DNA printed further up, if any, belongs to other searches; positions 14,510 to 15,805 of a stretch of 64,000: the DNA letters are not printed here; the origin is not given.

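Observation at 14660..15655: RelA/SpoT-fold protein with a ~150-aa C-terminal extension: possible CapRel-like fused toxin-antitoxin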

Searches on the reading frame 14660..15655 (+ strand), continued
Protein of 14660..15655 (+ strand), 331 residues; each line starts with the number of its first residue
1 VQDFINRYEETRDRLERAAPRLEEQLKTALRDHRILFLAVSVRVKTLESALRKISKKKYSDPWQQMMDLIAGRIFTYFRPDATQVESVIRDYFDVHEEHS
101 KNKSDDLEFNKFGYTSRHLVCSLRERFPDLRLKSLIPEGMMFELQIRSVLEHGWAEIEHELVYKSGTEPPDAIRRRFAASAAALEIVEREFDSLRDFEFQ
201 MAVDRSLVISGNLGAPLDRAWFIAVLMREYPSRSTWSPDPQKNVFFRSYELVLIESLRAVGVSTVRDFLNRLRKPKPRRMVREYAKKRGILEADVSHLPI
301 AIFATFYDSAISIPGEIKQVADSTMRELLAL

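Call 79: list_cluster_members(proteins=[window:14660-15655:+, window:13557-14654:+, window:19149-20237:+, window:12599-13315:+])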
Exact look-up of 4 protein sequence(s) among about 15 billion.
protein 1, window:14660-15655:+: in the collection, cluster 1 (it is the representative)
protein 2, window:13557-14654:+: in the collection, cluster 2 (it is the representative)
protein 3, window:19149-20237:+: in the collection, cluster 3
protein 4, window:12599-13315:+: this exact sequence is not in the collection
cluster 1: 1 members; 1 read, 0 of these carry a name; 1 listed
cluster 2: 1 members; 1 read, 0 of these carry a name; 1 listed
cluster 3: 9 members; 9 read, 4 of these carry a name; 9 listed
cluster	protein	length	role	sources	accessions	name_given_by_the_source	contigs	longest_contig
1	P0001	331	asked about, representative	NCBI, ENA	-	-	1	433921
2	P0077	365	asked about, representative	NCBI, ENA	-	-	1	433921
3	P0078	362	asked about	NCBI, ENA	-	-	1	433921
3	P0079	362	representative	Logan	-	-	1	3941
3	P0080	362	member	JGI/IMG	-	ribosome biogenesis GTPase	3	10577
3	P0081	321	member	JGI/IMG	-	ribosome biogenesis GTPase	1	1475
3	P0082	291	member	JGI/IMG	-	ribosome biogenesis GTPase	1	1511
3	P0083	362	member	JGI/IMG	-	ribosome biogenesis GTPase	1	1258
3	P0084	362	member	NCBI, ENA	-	-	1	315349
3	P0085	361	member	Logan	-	-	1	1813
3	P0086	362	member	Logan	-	-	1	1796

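Call 94: search_protein_families(library=phrogs, proteins=[window:14660-15655:+], max_evalue=0.01)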
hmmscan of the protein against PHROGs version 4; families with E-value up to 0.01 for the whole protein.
window:14660-15655:+ (331 aa): 3 families
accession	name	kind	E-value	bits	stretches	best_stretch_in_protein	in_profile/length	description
phrog_9640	-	unknown function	1.3e-36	127.7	1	1-196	4-202/365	-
phrog_32462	-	unknown function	1.5e-25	90.9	1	26-188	32-197/330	-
phrog_4773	-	unknown function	4.7e-06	26.9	1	38-156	70-180/353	-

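Call 96: search_dna_similar(query=window:14660-15655:+, collection=phages, mode=protein, max_evalue=0.00001, max_rows=25)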
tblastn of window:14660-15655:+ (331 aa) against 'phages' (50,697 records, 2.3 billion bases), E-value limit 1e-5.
Records with a match: 3; places in all: 3; records where one place covers at least 80% of the query: 0.
Best place of each record, by identity: <60% 3.
By first word of the organism name: Mycobacterium 2; Vibrio 1.
By host as written in the record: Vibrio cyclitrophicus 10N.261.45.F7 1; Mycobacterium abscessus GD68 1; Mycobacterium abscessus GD04 1.
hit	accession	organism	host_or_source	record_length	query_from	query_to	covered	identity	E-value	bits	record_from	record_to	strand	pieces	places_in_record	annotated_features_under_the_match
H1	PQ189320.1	Vibrio phage 10N.261.45.F7_PE002A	Vibrio cyclitrophicus 10N.261.45.F7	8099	1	239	72%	30.2%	2e-28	121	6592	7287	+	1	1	hypothetical protein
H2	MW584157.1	Mycobacterium phage prophi68-1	Mycobacterium abscessus GD68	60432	2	171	51%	34.1%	3e-21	100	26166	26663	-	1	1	42: GTP pyrophosphokinase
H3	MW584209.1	Mycobacterium phage prophiGD04-1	Mycobacterium abscessus GD04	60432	2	171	51%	34.1%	3e-21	100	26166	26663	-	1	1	42: GTP pyrophosphokinase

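Call 97: search_dna_similar(query=window:14660-15655:+, collection=plasmids, mode=protein, max_evalue=0.00001, max_rows=25)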
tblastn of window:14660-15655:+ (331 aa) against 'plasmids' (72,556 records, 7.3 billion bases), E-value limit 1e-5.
Records with a match: 38; places in all: 38; records where one place covers at least 80% of the query: 1.
Best place of each record, by identity: <60% 38.
By first word of the organism name: Bacillus 7; Rhizobium 7; Agrobacterium 5; Ralstonia 4; Streptomyces 3; Cetobacterium 2; Klebsiella 2; Arthrobacter 2; Lysinibacillus 1; Bacteroides 1; and 4 more.
By predicted mobility (MOB-suite, as given by PLSDB): non-mobilizable 21; conjugative 13; mobilizable 4.
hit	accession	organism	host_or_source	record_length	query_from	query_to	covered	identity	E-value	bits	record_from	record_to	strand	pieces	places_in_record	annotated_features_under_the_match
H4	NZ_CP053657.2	Bacillus cereus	culture,soil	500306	3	268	80%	31.8%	2e-23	108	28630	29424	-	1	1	RelA/SpoT domain-containing protein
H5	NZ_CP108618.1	Streptomyces avidinii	-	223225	6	239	71%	31.7%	2e-19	96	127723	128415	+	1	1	hypothetical protein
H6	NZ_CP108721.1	Streptomyces sp. NBC_00998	-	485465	6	239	71%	31.7%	2e-19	96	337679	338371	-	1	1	hypothetical protein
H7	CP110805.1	Lysinibacillus sp. MHQ-1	pure culture,river water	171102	8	235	69%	30.5%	1e-18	94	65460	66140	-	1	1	hypothetical protein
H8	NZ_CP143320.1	Cetobacterium somerae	intestine of Yellow Catfish,pure culture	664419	5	194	57%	36.4%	1e-23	108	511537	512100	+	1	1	hypothetical protein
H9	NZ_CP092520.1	Cetobacterium somerae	Danio rerio,tissue sample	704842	5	194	57%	35.4%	5e-23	107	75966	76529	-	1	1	hypothetical protein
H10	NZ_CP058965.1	Klebsiella pneumoniae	sewage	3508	4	195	58%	34.4%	4e-19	95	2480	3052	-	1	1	hypothetical protein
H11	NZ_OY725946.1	Bacteroides finegoldii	-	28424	3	195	58%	34.2%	2e-19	97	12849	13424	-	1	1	(p)ppGpp synthetase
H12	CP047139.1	Ralstonia solanacearum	Potato,Single cell,tuber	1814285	8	195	57%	34.7%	8e-15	83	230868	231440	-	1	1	hypothetical protein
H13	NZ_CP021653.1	Ralstonia solanacearum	Solanum lycopersicum,Tomato with ...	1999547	8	195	57%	34.7%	8e-15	83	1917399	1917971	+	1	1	none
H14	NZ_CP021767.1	Ralstonia solanacearum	Solanum lycopersicum,Tomato with ...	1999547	8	195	57%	34.7%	8e-15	83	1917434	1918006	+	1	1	none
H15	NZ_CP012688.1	Ralstonia solanacearum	Solanum commersonii,whole organism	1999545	8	195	57%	34.7%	8e-15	83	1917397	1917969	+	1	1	none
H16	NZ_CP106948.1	Bacillus thuringiensis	BGSC database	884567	12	196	56%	33.7%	1e-17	91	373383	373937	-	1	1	hypothetical protein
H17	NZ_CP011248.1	Agrobacterium tumefaciens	Achillea ptarmica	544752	4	196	58%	29.4%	6e-8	62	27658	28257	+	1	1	(p)ppGpp synthetase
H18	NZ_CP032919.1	Agrobacterium tumefaciens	-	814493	4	196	58%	29.4%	6e-8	62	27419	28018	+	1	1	(p)ppGpp synthetase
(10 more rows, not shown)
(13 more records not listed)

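Call 98: get_annotated_region(hit=H1, flank=4000)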
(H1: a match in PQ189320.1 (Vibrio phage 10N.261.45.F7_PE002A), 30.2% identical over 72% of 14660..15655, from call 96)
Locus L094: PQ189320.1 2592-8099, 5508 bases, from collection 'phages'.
description: Vibrio phage 10N.261.45.F7_PE002A, complete genome.
organism: Vibrio phage 10N.261.45.F7_PE002A (NCBI taxid 3385300)
taxonomy: Viruses; Monodnaviria; Loebvirae; Hofneiviricota; Faserviricetes; Tubulavirales
host: Vibrio cyclitrophicus 10N.261.45.F7; source: seawater; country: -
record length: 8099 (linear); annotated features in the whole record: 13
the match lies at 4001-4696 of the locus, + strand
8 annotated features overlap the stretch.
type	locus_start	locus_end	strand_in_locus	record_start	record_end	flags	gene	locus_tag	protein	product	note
CDS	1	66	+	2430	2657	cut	-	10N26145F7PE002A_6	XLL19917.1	hypothetical protein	-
CDS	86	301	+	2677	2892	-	-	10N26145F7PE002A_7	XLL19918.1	hypothetical protein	Vpf81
CDS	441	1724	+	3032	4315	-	-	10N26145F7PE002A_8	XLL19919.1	hypothetical protein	-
CDS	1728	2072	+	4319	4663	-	-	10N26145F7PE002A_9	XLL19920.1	hypothetical protein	ACE_VIBCH_Accessory_cholera_enterotoxin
CDS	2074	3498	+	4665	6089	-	-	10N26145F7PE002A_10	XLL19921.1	hypothetical protein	G1P_BPPHL_Gene_1_protein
CDS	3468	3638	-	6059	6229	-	-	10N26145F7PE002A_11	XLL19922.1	hypothetical protein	-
CDS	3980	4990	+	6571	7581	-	-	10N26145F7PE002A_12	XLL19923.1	hypothetical protein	Nucleotidyltransferase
CDS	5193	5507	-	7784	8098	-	-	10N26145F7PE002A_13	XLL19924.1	hypothetical protein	putative_transcription_regulator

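Call 99: get_annotated_region(hit=H4, flank=4000)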
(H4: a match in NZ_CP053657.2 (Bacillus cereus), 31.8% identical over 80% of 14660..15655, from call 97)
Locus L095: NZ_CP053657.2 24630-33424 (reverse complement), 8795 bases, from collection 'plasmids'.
description: Bacillus cereus strain CTMA_1571 plasmid p.1, complete sequence
organism: Bacillus cereus (NCBI taxid 1396)
taxonomy: Bacteria; Bacillota; Bacilli; Bacillales; Bacillaceae; Bacillus; Bacillus cereus
host: -; source: culture,soil; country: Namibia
typing (MOB-suite, as given by PLSDB): non-mobilizable; replicon rep_cluster_125,rep_cluster_1698; mating-pair formation MPF_T
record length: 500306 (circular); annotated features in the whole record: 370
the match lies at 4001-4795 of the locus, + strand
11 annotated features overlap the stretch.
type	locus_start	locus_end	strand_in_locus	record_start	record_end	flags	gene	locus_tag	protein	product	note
CDS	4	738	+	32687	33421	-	-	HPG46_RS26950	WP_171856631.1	hypothetical protein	-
CDS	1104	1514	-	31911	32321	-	-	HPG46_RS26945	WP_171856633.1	hypothetical protein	-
CDS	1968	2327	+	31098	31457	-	-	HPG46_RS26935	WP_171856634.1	helix-turn-helix transcriptional regulator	-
CDS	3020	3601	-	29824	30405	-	-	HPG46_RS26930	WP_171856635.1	hypothetical protein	-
CDS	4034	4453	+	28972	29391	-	-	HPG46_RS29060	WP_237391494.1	RelA/SpoT domain-containing protein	-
CDS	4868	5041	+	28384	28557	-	-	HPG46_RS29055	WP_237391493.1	hypothetical protein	-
CDS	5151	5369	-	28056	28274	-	-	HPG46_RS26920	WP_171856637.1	hypothetical protein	-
CDS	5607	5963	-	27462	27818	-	-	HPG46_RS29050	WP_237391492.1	hypothetical protein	-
CDS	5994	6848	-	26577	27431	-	-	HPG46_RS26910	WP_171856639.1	hypothetical protein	-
CDS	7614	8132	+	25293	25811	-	-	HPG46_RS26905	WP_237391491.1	hypothetical protein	-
CDS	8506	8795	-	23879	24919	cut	-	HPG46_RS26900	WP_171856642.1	DUF4365 domain-containing protein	-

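Call 100: get_annotated_region(hit=H5, flank=4000)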
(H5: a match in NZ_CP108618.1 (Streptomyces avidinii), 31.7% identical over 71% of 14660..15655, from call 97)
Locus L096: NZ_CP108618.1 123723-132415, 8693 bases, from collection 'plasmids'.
description: Streptomyces avidinii strain NBC_01157 plasmid unnamed2, complete sequence
organism: Streptomyces avidinii (NCBI taxid 1895)
taxonomy: Bacteria; Actinomycetota; Actinomycetes; Kitasatosporales; Streptomycetaceae; Streptomyces; Streptomyces avidinii
host: -; source: -; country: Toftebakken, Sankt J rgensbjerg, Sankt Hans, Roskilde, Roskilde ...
typing (MOB-suite, as given by PLSDB): non-mobilizable
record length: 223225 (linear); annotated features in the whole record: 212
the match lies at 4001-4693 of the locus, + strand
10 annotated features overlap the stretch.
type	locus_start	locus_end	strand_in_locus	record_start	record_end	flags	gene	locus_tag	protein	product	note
CDS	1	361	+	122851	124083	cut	-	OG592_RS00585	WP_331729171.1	cytochrome P450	-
CDS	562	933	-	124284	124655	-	-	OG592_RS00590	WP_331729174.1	hypothetical protein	-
CDS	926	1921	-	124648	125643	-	-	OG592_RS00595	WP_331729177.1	hypothetical protein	-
CDS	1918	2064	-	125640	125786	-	-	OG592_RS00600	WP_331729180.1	hypothetical protein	-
CDS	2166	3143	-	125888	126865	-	-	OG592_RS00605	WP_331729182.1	hypothetical protein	-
CDS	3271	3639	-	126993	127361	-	-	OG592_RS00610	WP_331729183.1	hypothetical protein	-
CDS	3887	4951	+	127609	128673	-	-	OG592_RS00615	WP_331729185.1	hypothetical protein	-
CDS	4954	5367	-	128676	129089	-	-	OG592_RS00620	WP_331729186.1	hypothetical protein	-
CDS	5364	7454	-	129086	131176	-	-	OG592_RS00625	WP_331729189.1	hypothetical protein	-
CDS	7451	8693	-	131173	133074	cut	-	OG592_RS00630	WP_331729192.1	hypothetical protein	-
